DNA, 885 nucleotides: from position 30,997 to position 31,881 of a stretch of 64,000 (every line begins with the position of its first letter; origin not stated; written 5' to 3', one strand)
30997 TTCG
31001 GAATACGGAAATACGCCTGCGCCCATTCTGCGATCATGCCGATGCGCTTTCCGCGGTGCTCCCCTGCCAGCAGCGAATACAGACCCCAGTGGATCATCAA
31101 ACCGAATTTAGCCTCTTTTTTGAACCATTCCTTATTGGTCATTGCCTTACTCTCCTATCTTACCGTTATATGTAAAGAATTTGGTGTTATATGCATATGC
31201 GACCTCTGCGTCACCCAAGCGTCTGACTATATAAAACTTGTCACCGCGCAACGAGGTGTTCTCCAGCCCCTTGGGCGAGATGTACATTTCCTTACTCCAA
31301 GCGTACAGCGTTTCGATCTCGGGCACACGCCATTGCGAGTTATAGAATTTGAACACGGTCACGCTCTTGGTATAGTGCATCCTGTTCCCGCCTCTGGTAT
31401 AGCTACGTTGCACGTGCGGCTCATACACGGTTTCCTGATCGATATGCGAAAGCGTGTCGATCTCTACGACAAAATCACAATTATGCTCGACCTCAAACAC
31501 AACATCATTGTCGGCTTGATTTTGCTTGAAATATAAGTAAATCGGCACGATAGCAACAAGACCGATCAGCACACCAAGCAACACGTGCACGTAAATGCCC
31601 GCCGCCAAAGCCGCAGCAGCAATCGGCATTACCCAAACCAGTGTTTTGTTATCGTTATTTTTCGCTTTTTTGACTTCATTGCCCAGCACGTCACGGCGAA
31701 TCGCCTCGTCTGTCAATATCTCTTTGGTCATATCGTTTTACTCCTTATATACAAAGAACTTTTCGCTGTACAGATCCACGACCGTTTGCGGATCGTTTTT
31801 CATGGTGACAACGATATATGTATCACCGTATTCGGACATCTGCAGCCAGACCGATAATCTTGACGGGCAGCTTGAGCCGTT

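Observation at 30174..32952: Operon of three paralogous 2-TM proteins chained by translational coupling to a leaderless-type GH29 fucosidase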

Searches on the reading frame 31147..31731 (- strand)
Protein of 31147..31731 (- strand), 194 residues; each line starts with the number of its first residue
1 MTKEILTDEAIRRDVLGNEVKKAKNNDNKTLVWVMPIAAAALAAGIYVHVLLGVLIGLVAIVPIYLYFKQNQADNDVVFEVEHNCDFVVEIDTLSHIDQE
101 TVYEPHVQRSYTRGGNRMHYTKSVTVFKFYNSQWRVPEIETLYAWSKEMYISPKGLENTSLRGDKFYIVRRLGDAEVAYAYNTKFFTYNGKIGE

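Call 4: search_protein_families(library=pfam, proteins=[window:31147-31731:-], max_evalue=1)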
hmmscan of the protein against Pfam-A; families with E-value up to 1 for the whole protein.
window:31147-31731:- (194 aa): 1 family
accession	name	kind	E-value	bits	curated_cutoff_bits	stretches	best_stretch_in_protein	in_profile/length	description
PF23113.1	MARCHF6_C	-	0.0042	17.3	28.8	1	28-73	9-54/180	E3 ubiquitin-protein ligase MARCHF6-like, C-terminal domain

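Call 9: search_protein_families(library=ncbifam, proteins=[window:31147-31731:-], max_evalue=1)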
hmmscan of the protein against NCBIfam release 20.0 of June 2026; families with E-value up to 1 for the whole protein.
window:31147-31731:- (194 aa): 1 family
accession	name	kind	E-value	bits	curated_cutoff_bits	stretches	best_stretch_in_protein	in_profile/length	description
NF045693.1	GCarotHydoxCruF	equivalog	0.049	12.9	400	1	40-77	251-288/310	gamma-carotene 1'-hydroxylase CruF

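Call 10: search_protein_families(library=padloc, proteins=[window:31147-31731:-], max_evalue=1)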
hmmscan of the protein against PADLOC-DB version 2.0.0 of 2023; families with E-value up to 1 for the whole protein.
window:31147-31731:- (194 aa): 0 families

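Call 11: search_protein_families(library=phrogs, proteins=[window:31147-31731:-], max_evalue=1)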
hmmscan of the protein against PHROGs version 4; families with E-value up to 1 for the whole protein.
window:31147-31731:- (194 aa): 4 families
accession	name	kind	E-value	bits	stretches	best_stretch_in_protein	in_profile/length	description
phrog_1129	-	lysis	0.01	16.8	1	15-71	20-80/86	holin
phrog_27626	-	unknown function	0.054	14.4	1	54-106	9-62/117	-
phrog_14484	-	head and packaging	0.1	13.8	1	6-53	56-104/135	virion structural protein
phrog_4237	-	lysis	0.15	12.9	1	22-71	13-61/93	holin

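Call 12: find_homologous_proteins(query=window:31147-31731:-, max_evalue=0.01)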
Query window:31147-31731:- (194 aa): 32 proteins with E <= 0.01 among 805 candidates.
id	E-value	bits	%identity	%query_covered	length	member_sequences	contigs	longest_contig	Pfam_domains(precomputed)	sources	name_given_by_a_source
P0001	3.8e-121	420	96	100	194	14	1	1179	-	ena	-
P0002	2.3e-113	394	89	100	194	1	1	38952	-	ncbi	-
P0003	9.0e-99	347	79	100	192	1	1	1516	-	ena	-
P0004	1.2e-98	346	79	100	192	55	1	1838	-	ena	-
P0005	1.9e-98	346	79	100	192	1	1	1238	-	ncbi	-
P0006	1.4e-97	343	78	100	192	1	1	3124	-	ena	-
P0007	3.2e-97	342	79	100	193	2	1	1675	-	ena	-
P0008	5.0e-97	341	77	100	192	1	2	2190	-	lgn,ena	-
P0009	1.6e-95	336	77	100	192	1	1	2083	-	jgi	jgi:hypothetical protein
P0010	2.0e-94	333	76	100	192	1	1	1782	-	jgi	jgi:hypothetical protein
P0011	4.7e-94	331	76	100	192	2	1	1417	-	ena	-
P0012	1.6e-93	330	77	98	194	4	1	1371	-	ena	-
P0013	2.0e-93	329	77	98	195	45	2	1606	-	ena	-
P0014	4.1e-93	328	74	100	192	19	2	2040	-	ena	-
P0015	2.6e-90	319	74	100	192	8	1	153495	-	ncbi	-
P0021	5.6e-73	263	64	98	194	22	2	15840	-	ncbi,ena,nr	ncbi:MAG: hypothetical protein IJF08_07640 [Clostridia bacterium]|nr:hypothetical protein [Clostridi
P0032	1.7e-17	82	31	96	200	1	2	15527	-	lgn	-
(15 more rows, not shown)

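Call 13: find_encoding_contigs(protein=P0015, flank=8000, max_places=3)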
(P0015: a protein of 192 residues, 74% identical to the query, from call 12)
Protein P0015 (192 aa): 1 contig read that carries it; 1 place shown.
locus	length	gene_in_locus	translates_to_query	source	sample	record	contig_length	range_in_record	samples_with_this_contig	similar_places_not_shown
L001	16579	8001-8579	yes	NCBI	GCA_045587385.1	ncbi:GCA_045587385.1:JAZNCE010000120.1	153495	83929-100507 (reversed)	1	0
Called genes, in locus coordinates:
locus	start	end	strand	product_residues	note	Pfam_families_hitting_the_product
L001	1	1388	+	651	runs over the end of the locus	PF02449:Glyco_hydro_42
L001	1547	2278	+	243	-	-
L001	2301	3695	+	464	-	PF01336:tRNA_anti-codon (weak), PF00152:tRNA-synt_2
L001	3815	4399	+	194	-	PF04542:Sigma70_r2, PF07638:Sigma70_ECF (weak), PF08281:Sigma70_r4_2 (weak), PF04545:Sigma70_r4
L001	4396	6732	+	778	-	PF13306:LRR_5, PF13855:LRR_8 (faint), PF23952:LRR_EndoS (faint), PF13306:LRR_5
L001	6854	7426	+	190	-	-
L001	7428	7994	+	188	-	-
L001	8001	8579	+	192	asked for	-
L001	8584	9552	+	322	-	PF01120:Alpha_L_fucos, PF14871:GHL6 (faint)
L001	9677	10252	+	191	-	PF04542:Sigma70_r2 (weak), PF07638:Sigma70_ECF, PF08281:Sigma70_r4_2, PF04545:Sigma70_r4 (weak)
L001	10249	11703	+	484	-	PF13306:LRR_5, PF13855:LRR_8 (faint), PF13306:LRR_5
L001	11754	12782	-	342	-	PF00294:PfkB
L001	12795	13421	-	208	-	PF01081:Aldolase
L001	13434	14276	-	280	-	PF00106:adh_short, PF13561:adh_short_C2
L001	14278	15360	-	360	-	PF03786:UxuA, PF01261:AP_endonuc_2 (faint)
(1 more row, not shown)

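Call 14: find_encoding_contigs(protein=P0032, flank=8000, max_places=3)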
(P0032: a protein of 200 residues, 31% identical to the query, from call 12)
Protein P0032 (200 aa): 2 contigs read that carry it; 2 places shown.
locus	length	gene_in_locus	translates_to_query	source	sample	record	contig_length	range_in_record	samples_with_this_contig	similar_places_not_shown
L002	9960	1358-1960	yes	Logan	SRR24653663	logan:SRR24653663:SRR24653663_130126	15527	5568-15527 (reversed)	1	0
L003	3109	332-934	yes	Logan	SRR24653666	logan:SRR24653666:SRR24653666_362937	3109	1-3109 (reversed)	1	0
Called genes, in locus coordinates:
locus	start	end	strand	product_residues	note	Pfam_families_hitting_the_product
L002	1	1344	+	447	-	?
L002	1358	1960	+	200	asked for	-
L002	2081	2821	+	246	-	PF00376:MerR, PF13411:MerR_1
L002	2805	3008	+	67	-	PF13396:PLDc_N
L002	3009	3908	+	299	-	PF00005:ABC_tran, PF13304:AAA_21 (weak), PF13732:DrrA1-3_C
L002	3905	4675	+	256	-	PF12679:ABC2_membrane_2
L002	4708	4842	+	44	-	-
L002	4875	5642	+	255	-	PF00326:Peptidase_S9 (weak), PF12146:Hydrolase_4 (faint)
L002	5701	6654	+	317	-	PF14450:FtsA (faint), PF02541:Ppx-GppA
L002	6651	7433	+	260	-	PF00588:SpoU_methylase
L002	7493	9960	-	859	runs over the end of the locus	PF01074:Glyco_hydro_38N, PF07748:Glyco_hydro_38C (weak)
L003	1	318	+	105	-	?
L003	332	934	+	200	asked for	-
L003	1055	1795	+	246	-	PF00376:MerR, PF13411:MerR_1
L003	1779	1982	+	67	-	PF13396:PLDc_N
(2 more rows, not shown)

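Call 15: find_encoding_contigs(protein=P0021, flank=8000, max_places=3)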
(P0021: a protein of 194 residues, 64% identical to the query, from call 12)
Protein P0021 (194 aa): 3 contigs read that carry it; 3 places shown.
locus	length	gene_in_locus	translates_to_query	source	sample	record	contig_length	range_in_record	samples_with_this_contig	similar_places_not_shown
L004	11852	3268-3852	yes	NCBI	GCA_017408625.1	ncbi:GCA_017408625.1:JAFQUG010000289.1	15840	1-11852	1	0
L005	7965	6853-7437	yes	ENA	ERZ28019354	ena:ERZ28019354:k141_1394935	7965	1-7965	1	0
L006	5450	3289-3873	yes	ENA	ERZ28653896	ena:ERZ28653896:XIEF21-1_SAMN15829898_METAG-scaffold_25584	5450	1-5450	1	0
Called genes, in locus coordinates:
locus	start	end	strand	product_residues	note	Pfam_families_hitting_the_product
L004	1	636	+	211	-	?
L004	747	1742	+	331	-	PF02424:ApbE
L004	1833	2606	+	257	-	PF14808:TMEM164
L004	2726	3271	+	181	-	-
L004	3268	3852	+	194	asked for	-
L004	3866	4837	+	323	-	PF01120:Alpha_L_fucos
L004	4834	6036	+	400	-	PF01757:Acyl_transf_3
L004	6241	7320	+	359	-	PF01381:HTH_3, PF13443:HTH_26 (faint)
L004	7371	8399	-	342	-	PF00294:PfkB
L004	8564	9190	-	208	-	PF01081:Aldolase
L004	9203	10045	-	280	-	PF00106:adh_short, PF13561:adh_short_C2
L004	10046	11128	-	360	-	PF03786:UxuA, PF01261:AP_endonuc_2 (faint)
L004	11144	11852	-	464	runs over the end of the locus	PF02614:UxaC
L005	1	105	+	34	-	?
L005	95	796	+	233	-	PF02508:Rnf-Nqr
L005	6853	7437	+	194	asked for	-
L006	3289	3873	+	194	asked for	-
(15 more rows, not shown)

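Call 30: search_protein_families(library=pfam, proteins=[L002:13-1344:+, L004:2684-3271:+, L004:1833-2606:+, L004:4834-6036:+, L004:6241-7320:+], max_evalue=0.1)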
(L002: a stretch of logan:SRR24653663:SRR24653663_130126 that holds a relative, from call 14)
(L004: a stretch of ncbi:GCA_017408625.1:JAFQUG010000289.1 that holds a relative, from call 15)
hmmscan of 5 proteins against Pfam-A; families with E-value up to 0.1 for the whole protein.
L002:13-1344:+ (443 aa): 0 families

L004:2684-3271:+ (195 aa): 2 families
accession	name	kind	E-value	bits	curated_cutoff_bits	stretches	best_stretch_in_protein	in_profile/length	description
PF11241.13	DUF3043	-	0.024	15.1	25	1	33-96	80-138/171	Protein of unknown function (DUF3043)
PF04932.20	Wzy_C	-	0.061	13.6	31.7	1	37-108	19-98/149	O-Antigen ligase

L004:1833-2606:+ (257 aa): 1 family
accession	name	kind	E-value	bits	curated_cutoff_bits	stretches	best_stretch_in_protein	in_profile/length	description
PF14808.11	TMEM164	-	4.7e-19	69.2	25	1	18-243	2-216/217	TMEM164 family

L004:4834-6036:+ (400 aa): 2 families
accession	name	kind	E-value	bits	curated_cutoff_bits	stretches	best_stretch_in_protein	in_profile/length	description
PF01757.29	Acyl_transf_3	-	1.4e-20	74.1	31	1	30-356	3-324/326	Acyltransferase domain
PF03323.18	GerA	-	0.086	11.8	27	0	102-133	368-399/466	Bacillus/Clostridium GerA spore germination protein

L004:6241-7320:+ (359 aa): 8 families
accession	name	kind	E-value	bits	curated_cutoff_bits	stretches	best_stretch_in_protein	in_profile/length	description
PF01381.28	HTH_3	-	1.8e-11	44.3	23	1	9-63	1-55/55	Helix-turn-helix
PF13443.12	HTH_26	-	4.1e-06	27.4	22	1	8-68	1-62/63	Cro/C1-type HTH DNA-binding domain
PF13560.12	HTH_31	-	9.8e-05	23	27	1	5-62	2-60/64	Helix-turn-helix domain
PF13428.12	TPR_14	-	0.0016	19.3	23.5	0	156-179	2-25/44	Tetratricopeptide repeat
PF12844.13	HTH_19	-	0.023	15.1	30.2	1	6-64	1-59/64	Helix-turn-helix domain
PF00515.34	TPR_1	-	0.042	14.1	27.8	0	157-179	3-25/34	Tetratricopeptide repeat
PF07719.23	TPR_2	-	0.053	14.1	27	0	157-179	3-25/34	Tetratricopeptide repeat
PF13424.12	TPR_12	-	0.068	13.8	30.1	0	152-179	42-69/77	Tetratricopeptide repeat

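Call 32: predict_structure(alignment_id=A2)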
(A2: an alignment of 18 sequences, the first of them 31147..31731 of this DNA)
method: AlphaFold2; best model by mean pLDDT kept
length: 194 residues; sequences in the alignment: 18
mean_pLDDT: 75.5   pTM: 0.64
mean pLDDT of the five models: 75.5, 74.8, 74.7, 73.5, 67.6
residues with pLDDT >= 90: 15; 70-90: 116; 50-70: 62; < 50: 1
segments of 3 or more residues with pLDDT < 50: none
pLDDT, mean of each block of 10 residues (from residue 1): 80 81 71 68 66 69 75 77 78 90 64 60 84 76 63 75 89 82 86 69
secondary structure, 60 per line:
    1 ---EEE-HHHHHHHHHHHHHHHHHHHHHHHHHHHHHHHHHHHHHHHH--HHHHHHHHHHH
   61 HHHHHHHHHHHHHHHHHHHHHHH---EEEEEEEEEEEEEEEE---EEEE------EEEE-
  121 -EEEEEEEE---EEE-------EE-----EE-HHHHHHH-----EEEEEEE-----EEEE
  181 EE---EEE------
elements in order: E4-6 H8-47 H50-83 E87-102 E106-109 E116-119 E122-129 E133-135 H153-159 E165-171 E177-182 E186-188
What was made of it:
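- Checked: AlphaFold2 gives helices 8-47 and 50-83 in C (call 32).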

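Call 34: search_protein_representatives(alignment_id=A2)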
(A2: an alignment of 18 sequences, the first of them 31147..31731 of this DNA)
Query: 18 sequences, 192 profile positions. Proteins with E-value up to 0.001 (for the whole library): 521; up to 1e-10: 249; up to 1e-30: 90. The best 150 are listed.
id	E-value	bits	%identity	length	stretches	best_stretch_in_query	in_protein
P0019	9.8e-92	322.2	-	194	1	1-190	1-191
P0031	1.4e-76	272.7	-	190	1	1-188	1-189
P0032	5.6e-70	251.2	-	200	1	1-190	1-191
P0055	6.2e-50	185.8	-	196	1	2-189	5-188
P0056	1.4e-48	181.3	-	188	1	1-188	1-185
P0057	8.0e-48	178.9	-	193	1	1-188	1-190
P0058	2.8e-47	177.1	-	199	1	1-189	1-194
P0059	4.7e-47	176.4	-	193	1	1-188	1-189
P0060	8.2e-47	175.6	-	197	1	2-188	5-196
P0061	1.7e-46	174.6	-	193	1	1-189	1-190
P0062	6.0e-46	172.8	-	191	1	2-189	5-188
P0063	2.9e-45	170.6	-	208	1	1-189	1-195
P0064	3.2e-45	170.4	-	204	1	3-189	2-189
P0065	6.8e-45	169.3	-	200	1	1-190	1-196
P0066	1.7e-44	168.1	-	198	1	1-190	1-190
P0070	1.1e-42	162.1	-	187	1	3-188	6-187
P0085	1.3e-37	145.6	-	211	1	1-189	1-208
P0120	6.7e-33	130.2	-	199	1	1-189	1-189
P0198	8.4e-21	90.8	-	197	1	3-189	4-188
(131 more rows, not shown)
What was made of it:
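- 31147..31731 (-): Gene C, 194 aa. It is the canonical member of the undescribed family: an N-terminal K-E-x-L-T..D motif, a membrane hairpin, and an OB-like cytoplasmic beta domain. 521 representative clusters at E<=1e-3, nearly all 180-210 aa and matched over their full length (call 34).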

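Call 36: search_protein_families(library=pfam, alignment_id=A5, max_evalue=0.01)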
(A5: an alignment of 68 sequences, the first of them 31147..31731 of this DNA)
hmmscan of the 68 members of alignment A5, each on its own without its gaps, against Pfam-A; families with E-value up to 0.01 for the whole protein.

A. member 1, window:31147-31731:- (194 aa): 1 family
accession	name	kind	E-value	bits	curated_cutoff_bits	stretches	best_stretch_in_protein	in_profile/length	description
PF23113.1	MARCHF6_C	-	0.0042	17.3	28.8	1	28-73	9-54/180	E3 ubiquitin-protein ligase MARCHF6-like, C-terminal domain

B. families by the number of members that match (of 68 scanned): 9 families
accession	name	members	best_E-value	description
PF14305.11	ATPgrasp_TupA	1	0.00081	TupA-like ATPgrasp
PF04246.17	RseC_MucC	1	0.0029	Positive regulator of sigma(E), RseC/MucC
PF05975.17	EcsB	1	0.0034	Bacterial ABC transporter protein EcsB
PF16316.10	DUF4956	1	0.0038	Domain of unknown function (DUF4956)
PF23113.1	MARCHF6_C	1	0.0042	E3 ubiquitin-protein ligase MARCHF6-like, C-terminal domain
PF03311.19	Cornichon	1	0.0044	Cornichon protein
PF01903.22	CbiX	1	0.0079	CbiX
PF24709.1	DUF7670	1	0.0081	Domain of unknown function (DUF7670)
PF04304.18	DUF454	1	0.0092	Protein of unknown function (DUF454)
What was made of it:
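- On bPH_2 / YdbS-YdbT bacterial PH-domain proteins (PF03703): There is no Pfam match at E<=1 for A, B or C, or at E<=0.01 for 68 members (calls 4, 36).
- Closest known: Bacterial PH-domain membrane proteins. Different: There is no sequence match (calls 4, 36).
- Tried and rejected: Pfam on 68 diverse family members gave no shared family (call 36).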

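Call 41: fold_search(model_id=the predicted structure, library=pdb)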
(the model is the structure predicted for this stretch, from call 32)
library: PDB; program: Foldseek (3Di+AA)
matches with E <= 10: 145; with E <= 0.001: 0
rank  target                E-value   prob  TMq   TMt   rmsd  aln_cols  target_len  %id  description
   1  6u5b_g                8.9e-02  0.12  0.15  0.11  29.6       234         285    8  CryoEM Structure of Pyocin R2 - precontracted - baseplate (released 2020-04-15)
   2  7f5y_B                1.1e-01  0.41  0.21  0.30  16.1       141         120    8  Crystal structure of the single-stranded dna-binding protein from Mycobacterium tuberculosis- Form III (released 2022-05-11)
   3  8xvg_E                1.4e-01  0.21  0.16  0.09   8.7        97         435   12  Structure of human NuA4/TIP60 complex (released 2024-07-24)
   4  5ykf_A                2.0e-01  0.07  0.14  0.09  16.4       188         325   12  Structure of pancreatic ATP-sensitive potassium channel bound with glibenclamide and ATPgammaS (3D class1 at 4.33A) (released 2018-04-18)
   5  4tvx_H                4.6e-01  0.06  0.14  0.13  15.3       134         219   10  Crystal structure of the E. coli CRISPR RNA-guided surveillance complex, Cascade (released 2014-08-13)
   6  7u6y_B                4.6e-01  0.05  0.13  0.09  16.4       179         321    9  Cryo-EM structure of the pancreatic ATP-sensitive potassium channel in the presence of glibenclamide and ATP with Kir6 (released 2022-08-31)
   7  7tyt_B                4.6e-01  0.05  0.13  0.08  16.4       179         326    9  Cryo-EM structure of the pancreatic ATP-sensitive potassium channel bound to ATP and repaglinide with Kir6.2-CTD in th (released 2022-08-31)
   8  9czj_E                5.1e-01  0.10  0.20  0.20  10.0       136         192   10  Ca2+ free hSlo1 + beta2N-beta4 channel in detergent. (released 2025-03-05)
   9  6mxx_C                6.2e-01  0.04  0.10  0.15  16.1       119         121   13  Structure of 53BP1 tandem Tudor domains in complex with small molecule UNC2991 (released 2019-11-27)
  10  9czo_E                6.6e-01  0.06  0.18  0.18  16.4       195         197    8  Ca2+ bound intermediate state of hSlo1 + beta2N-beta4 channel in nanodisc. (released 2025-03-05)
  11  4u7u_K                6.6e-01  0.05  0.15  0.14  15.1       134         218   12  Crystal structure of RNA-guided immune Cascade complex from E.coli (released 2014-08-27)
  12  9gb2_Y                7.4e-01  0.05  0.12  0.15  11.8        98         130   12  Extended phiCD508 baseplate (released 2025-03-26)
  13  1xni_A                7.4e-01  0.03  0.09  0.14  16.3       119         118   13  Tandem Tudor Domain of 53BP1 (released 2004-11-30)
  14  6baa_A                7.9e-01  0.06  0.19  0.13  14.8       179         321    9  Cryo-EM structure of the pancreatic beta-cell KATP channel bound to ATP and glibenclamide (released 2017-11-01)
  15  8t9s                  8.4e-01  0.38  0.14  0.28   7.6        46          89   13  Structure of gp82 from mycobacteriophage Phaedrus (released 2024-12-18)
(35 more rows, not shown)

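Call 43: find_related_loci(query=A6, collection=genome_contigs, flank=6000)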
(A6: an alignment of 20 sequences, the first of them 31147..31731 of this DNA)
Query A6 (194 aa) in genome_contigs; peptide patterns used: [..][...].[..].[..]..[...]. (x = any residue, [..] = any of these).
95 stretches matched a pattern; 26 encode a relative of the query (tblastn E <= 1e-3); 26 distinct loci.
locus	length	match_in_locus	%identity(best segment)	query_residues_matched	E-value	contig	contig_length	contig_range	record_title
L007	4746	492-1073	99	1-194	1e-133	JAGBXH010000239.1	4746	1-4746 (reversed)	MAG: Clostridia bacterium isolate RGIG9531 Yak_Colon-2__c401241, whole genome shotgun sequence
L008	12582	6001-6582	96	1-194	1e-128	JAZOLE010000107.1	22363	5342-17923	MAG: Eubacteriales bacterium isolate T1900045656_YK20190350.MAGScoT_cleanbin_000022 SGB_8240_k141_1022223, whole genome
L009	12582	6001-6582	92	1-194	2e-117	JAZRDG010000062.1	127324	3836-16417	MAG: Eubacteriales bacterium isolate T1900045506_YK20190200.MAGScoT_cleanbin_000082 SGB_7539_k141_1013186, whole genome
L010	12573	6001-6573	76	1-190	3e-98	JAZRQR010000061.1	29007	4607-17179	MAG: Eubacteriales bacterium isolate T1900045361_YK20190051.MAGScoT_cleanbin_000011 SGB_6815_k141_6684, whole genome sho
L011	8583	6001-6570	72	1-191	6e-86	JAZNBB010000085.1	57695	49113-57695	MAG: Eubacteriales bacterium isolate T1900044743_TS20190209.MAGScoT_cleanbin_000080 SGB_2091_k141_3593839, whole genome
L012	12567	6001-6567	66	1-190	6e-80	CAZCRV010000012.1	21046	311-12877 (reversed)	MAG TPA_asm: uncultured Clostridium sp. isolate SRP315200_co1_677 genome assembly, contig: NODE_4493_length_21046_cov_9.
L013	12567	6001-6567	64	1-190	2e-78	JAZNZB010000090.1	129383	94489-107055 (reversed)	MAG: Eubacteriales bacterium isolate T1900044772_TS20190238.MAGScoT_cleanbin_000011 SGB_2452_k141_1295871, whole genome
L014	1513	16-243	91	119-194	2e-46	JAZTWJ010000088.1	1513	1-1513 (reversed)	MAG: Candidatus Flemingiibacterium sp. isolate T1900045334_YK20190023.MAGScoT_cleanbin_000027 SGB_6570_k141_2008700, who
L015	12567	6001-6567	64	1-190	7e-79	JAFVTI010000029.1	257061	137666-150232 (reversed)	MAG: Clostridia bacterium isolate RGIG5376 Sheep_Colon-3__c915, whole genome shotgun sequence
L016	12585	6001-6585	37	1-189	2e-33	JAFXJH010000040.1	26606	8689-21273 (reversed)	MAG: Clostridia bacterium isolate RGIG6466 Sheep_Rectum.Co__c937012, whole genome shotgun sequence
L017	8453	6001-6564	36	1-189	2e-29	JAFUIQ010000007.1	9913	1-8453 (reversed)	MAG: Clostridia bacterium isolate RGIG4529 Roe_deer_Rectum-1__c2386, whole genome shotgun sequence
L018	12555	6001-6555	32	1-186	2e-29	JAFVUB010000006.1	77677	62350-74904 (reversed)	MAG: Clostridia bacterium isolate RGIG5395 Sheep_Colon-3__c398136, whole genome shotgun sequence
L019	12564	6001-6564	35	1-189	3e-29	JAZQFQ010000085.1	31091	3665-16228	MAG: Eubacteriales bacterium isolate T1900044632_TS20190098.MAGScoT_cleanbin_000048 SGB_1070_k141_1965902, whole genome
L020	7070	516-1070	34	1-186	4e-27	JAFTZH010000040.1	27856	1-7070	MAG: Clostridia bacterium isolate RGIG4286 Roe_deer_Colon.Co__c1865730, whole genome shotgun sequence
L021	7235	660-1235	34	1-192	5e-27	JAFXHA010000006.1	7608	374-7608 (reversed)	MAG: Clostridia bacterium isolate RGIG6407 Sheep_Rectum-5__c35149, whole genome shotgun sequence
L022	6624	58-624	34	1-189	4e-27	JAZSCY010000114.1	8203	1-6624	MAG: Eubacteriales bacterium isolate T1900044602_TS20190068.MAGScoT_cleanbin_000033 SGB_705_k141_2665185, whole genome s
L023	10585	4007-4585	31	1-194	8e-27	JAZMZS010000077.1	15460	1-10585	MAG: Eubacteriales bacterium isolate T1900044749_TS20190415.MAGScoT_cleanbin_000041 SGB_2168_k141_4253529, whole genome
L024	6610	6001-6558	35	1-187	6e-27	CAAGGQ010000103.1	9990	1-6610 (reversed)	MAG TPA_asm: Clostridia bacterium, isolate HGM12691, WGS project CAAGGQ010000000 data, contig: SRS476212_61_k119_210677,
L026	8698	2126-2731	32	3-192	2e-26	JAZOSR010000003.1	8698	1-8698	MAG: Eubacteriales bacterium isolate T1900045543_YK20190237.MAGScoT_cleanbin_000016 SGB_7831_k141_987391, whole genome s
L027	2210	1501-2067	34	1-189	2e-25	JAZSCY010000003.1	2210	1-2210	MAG: Eubacteriales bacterium isolate T1900044602_TS20190068.MAGScoT_cleanbin_000033 SGB_705_k141_2365267, whole genome s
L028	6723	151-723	34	1-192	2e-24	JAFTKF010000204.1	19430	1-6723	MAG: Clostridia bacterium isolate RGIG3894 Roe_deer_Cecum-2__c467809, whole genome shotgun sequence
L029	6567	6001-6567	30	1-186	5e-17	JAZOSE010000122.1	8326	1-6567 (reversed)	MAG: Eubacteriales bacterium isolate T1900045548_YK20190242.MAGScoT_cleanbin_000010 SGB_7855_k141_2942519, whole genome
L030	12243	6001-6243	39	86-166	2e-14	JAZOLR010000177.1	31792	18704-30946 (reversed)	MAG: Eubacteriales bacterium isolate T1900045652_YK20190346.MAGScoT_cleanbin_000030 SGB_8220_k141_1764742, whole genome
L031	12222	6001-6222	34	117-190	8e-5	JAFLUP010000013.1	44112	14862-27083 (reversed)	MAG: Oscillospiraceae bacterium isolate HAN082 Seq13, whole genome shotgun sequence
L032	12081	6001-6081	52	163-189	2e-4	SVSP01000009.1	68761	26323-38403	MAG: Oscillospiraceae bacterium isolate SIG672 NODE_9775_length_68761_cov_1.934435, whole genome shotgun sequence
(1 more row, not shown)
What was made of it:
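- Tried and rejected: A 20-sequence alignment worked (call 43).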
